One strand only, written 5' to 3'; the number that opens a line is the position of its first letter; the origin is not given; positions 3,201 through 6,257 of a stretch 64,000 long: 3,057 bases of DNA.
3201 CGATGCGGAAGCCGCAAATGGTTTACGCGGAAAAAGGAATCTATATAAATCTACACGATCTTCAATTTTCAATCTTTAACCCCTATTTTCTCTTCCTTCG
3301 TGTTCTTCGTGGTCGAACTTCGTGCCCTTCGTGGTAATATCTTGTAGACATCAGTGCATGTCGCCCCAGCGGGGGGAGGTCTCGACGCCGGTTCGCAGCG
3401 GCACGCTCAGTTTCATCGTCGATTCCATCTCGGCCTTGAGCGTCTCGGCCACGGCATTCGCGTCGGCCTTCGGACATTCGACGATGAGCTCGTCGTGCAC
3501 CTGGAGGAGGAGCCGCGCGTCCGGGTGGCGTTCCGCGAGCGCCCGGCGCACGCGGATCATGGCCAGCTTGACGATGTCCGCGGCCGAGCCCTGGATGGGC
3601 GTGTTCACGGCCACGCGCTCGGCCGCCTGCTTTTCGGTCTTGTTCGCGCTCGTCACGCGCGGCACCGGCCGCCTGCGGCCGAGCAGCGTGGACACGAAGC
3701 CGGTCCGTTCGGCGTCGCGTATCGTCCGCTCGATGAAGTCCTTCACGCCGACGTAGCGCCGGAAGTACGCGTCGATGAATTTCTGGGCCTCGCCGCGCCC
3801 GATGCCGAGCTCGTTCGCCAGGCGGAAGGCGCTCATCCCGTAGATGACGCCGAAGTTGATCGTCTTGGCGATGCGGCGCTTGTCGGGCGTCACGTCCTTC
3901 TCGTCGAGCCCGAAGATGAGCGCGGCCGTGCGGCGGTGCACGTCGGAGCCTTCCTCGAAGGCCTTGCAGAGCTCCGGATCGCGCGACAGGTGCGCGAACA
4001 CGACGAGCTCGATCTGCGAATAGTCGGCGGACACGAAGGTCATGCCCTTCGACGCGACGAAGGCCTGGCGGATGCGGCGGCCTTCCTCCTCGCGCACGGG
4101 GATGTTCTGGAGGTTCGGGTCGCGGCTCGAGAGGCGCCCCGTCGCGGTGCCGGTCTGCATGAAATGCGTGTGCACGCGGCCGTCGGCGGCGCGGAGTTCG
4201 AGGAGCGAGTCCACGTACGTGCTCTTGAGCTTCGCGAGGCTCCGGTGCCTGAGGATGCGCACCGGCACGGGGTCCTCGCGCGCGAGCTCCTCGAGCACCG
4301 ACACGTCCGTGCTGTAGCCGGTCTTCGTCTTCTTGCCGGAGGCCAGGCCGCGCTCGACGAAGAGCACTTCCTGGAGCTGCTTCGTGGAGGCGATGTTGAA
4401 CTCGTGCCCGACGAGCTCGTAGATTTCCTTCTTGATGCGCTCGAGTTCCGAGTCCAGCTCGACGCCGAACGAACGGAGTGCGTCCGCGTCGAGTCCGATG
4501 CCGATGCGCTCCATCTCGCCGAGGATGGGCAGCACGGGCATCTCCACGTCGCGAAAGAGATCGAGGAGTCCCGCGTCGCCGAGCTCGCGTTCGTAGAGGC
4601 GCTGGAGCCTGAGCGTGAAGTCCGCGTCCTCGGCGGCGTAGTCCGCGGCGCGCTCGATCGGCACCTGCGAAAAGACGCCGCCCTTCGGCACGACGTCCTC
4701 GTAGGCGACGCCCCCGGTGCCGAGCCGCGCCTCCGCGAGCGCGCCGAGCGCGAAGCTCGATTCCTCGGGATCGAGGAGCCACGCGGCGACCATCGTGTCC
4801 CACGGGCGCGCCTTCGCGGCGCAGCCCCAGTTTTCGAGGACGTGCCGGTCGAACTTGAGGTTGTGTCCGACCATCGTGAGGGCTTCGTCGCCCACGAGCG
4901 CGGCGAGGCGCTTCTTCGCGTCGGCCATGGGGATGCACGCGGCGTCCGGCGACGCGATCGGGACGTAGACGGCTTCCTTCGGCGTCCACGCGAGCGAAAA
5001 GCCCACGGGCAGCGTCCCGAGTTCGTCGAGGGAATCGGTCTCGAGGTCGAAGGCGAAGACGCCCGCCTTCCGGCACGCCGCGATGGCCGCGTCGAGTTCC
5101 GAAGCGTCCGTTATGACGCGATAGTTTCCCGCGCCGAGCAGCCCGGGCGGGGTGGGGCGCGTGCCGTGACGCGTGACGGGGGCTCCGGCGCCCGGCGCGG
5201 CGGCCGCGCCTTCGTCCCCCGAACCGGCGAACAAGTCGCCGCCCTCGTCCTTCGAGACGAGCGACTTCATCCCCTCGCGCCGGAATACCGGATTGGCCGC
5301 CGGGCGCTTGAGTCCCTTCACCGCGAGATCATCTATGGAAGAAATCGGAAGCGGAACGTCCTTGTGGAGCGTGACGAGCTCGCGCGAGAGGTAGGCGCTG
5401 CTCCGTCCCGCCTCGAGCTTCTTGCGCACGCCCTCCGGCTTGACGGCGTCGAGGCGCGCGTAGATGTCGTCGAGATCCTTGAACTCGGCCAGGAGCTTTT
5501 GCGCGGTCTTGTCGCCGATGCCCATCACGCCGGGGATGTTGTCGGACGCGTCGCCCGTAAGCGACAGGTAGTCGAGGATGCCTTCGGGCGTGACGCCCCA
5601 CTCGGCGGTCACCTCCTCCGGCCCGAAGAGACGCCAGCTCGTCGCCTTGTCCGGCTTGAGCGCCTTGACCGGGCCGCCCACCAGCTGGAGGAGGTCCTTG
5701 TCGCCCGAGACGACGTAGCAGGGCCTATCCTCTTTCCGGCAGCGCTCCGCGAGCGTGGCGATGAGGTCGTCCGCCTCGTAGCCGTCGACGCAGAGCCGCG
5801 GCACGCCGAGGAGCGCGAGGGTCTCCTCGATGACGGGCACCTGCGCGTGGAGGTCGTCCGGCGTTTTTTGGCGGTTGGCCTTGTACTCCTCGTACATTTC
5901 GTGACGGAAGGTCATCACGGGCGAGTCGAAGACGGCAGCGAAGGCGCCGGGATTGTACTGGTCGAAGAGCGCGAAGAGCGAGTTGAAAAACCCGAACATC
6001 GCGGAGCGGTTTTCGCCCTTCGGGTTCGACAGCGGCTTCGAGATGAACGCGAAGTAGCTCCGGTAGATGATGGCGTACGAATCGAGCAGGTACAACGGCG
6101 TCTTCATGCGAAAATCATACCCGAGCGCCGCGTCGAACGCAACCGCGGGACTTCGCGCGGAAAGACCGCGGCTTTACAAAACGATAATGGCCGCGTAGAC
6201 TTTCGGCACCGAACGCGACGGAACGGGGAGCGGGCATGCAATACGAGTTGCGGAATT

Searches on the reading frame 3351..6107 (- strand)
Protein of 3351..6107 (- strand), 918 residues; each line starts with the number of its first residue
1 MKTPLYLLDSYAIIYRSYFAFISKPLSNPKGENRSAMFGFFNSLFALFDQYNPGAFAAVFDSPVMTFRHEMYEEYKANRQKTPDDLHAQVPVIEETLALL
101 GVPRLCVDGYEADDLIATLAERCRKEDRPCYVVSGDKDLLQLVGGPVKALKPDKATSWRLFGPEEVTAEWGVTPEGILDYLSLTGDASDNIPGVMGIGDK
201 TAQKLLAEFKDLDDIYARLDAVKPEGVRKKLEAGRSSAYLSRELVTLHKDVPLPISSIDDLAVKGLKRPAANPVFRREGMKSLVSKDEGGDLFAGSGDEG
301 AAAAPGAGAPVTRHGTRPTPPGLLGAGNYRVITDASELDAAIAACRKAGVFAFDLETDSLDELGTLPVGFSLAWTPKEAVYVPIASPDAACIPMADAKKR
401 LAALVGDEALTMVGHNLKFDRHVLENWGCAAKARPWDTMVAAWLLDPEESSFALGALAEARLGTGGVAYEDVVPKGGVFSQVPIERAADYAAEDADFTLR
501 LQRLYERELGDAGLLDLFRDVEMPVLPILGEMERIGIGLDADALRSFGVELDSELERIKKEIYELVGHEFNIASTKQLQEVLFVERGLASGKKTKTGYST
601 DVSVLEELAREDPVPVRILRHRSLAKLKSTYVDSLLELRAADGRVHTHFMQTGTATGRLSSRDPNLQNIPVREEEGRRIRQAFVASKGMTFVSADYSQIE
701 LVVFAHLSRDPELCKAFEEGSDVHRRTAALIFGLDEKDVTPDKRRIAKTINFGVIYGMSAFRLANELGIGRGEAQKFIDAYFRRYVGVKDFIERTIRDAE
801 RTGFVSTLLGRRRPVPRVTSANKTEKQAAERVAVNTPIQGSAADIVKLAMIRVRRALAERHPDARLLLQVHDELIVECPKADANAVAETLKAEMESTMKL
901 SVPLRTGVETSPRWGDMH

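Call 31: search_protein_families(library=pfam, proteins=[window:3351-6107:-], max_evalue=0.00001)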
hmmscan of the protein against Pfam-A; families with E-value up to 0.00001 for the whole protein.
window:3351-6107:- (918 aa): 4 families
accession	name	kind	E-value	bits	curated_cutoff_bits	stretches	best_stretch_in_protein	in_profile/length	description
PF00476.26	DNA_pol_A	-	1.1e-156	522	34.3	1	542-916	2-381/381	DNA polymerase family A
PF02739.22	5_3_exonuc_N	-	3.4e-51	173.6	34.3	1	5-171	2-164/164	5'-3' exonuclease, N-terminal resolvase-like domain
PF01367.25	5_3_exonuc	-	1.3e-30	106.2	40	1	172-266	1-94/97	5'-3' exonuclease, C-terminal SAM fold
PF01612.26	DNA_pol_A_exo1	-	1.6e-25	90.4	23.6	1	329-502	1-165/173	3'-5' exonuclease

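Call 93: list_cluster_members(proteins=[window:3354-6107:-, window:26738-28228:+, window:30194-31504:-, window:14228-15613:+, window:15666-18587:+, window:19412-20383:+, window:22307-24592:+, window:48309-49817:-, window:44090-48301:-, window:61725-62315:+])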
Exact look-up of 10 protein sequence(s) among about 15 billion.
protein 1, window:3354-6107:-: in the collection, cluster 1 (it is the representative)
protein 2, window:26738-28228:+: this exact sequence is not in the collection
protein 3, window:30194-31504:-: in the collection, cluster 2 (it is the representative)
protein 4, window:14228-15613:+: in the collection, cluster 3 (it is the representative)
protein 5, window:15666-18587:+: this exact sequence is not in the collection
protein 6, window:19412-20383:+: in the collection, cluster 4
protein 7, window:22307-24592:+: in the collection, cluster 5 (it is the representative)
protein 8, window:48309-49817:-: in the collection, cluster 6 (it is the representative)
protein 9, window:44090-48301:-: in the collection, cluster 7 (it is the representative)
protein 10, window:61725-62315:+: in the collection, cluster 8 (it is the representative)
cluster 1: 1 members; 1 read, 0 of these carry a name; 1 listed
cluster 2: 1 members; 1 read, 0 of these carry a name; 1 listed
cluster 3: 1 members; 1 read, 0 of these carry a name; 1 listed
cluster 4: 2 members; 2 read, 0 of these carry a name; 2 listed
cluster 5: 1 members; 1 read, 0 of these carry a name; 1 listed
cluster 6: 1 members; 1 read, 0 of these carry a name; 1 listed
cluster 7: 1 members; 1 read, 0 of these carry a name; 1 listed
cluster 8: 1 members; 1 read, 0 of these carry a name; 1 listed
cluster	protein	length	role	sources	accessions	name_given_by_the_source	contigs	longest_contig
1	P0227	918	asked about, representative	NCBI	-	-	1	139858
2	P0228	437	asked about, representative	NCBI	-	-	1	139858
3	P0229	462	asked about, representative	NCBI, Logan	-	-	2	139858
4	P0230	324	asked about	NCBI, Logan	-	-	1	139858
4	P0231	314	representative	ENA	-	-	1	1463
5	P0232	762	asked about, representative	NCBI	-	-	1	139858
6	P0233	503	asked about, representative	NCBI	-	-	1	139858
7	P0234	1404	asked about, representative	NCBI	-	-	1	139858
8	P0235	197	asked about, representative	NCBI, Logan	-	-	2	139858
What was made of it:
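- Tried and rejected: The exact-sequence look-up of eight housekeeping and neighbouring proteins gave unnamed clusters, seven of them singletons (call 93).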
